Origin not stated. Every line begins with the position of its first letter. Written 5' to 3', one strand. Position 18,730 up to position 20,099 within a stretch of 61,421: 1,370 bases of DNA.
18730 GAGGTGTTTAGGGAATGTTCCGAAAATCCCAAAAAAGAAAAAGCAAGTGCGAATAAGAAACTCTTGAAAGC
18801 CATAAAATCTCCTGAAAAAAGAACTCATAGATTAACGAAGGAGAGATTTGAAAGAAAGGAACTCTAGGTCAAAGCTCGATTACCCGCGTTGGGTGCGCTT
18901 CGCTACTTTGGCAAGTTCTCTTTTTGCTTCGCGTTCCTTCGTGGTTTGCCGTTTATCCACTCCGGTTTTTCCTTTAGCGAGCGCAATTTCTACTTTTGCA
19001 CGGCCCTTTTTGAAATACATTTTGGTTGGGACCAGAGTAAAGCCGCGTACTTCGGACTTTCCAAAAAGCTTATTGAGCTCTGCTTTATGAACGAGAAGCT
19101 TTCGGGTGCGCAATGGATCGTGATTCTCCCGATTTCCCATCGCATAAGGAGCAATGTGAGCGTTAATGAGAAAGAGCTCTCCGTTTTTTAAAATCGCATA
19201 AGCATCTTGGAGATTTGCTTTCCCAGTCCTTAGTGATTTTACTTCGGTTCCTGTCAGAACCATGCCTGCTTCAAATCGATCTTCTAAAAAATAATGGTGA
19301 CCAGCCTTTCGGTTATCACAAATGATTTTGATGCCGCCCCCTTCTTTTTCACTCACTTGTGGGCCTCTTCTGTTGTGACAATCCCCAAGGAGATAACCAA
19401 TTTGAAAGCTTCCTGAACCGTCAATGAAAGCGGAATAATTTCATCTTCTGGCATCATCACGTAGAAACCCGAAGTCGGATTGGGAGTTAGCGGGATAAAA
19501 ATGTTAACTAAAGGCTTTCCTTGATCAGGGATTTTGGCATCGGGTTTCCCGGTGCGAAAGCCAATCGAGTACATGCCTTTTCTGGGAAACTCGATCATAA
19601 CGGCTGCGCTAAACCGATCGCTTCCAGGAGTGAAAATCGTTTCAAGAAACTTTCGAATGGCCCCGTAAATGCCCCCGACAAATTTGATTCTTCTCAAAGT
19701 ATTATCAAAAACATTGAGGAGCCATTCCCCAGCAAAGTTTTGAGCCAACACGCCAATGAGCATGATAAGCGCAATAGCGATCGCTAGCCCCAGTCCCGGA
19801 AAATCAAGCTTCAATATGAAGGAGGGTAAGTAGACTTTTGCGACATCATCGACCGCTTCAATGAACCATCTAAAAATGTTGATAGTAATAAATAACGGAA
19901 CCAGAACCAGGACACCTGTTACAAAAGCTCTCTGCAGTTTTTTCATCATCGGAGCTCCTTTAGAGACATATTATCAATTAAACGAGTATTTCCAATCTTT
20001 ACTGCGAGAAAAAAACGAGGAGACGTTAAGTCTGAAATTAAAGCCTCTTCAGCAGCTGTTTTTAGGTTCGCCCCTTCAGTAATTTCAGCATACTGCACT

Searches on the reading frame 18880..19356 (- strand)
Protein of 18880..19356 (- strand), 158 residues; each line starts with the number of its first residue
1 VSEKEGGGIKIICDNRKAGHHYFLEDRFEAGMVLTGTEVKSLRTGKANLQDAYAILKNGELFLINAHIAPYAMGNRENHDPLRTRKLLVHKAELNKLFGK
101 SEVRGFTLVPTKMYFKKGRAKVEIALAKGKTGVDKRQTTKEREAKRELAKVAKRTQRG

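Call 79: search_protein_families(library=pfam, proteins=[window:18880-19356:-], max_evalue=0.001)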
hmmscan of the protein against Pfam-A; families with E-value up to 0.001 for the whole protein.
window:18880-19356:- (158 aa): 1 family
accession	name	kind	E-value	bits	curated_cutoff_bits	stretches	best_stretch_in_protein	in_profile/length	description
PF01668.23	SmpB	-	1.2e-59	200.8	27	1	12-153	1-142/143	SmpB protein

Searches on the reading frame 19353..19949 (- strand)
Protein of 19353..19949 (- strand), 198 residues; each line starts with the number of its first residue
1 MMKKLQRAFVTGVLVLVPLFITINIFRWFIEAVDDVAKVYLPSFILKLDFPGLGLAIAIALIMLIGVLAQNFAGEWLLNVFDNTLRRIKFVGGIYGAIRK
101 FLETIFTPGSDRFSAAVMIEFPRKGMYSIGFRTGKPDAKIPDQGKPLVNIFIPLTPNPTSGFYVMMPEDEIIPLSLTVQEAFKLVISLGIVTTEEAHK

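Call 79: search_protein_families(library=pfam, proteins=[window:19353-19949:-], max_evalue=0.001)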
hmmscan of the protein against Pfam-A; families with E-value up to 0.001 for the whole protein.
window:19353-19949:- (198 aa): 1 family
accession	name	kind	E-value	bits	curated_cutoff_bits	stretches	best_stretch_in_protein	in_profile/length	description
PF04367.18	DUF502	-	7.1e-31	106.7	23.8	1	57-160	2-107/107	Protein of unknown function (DUF502)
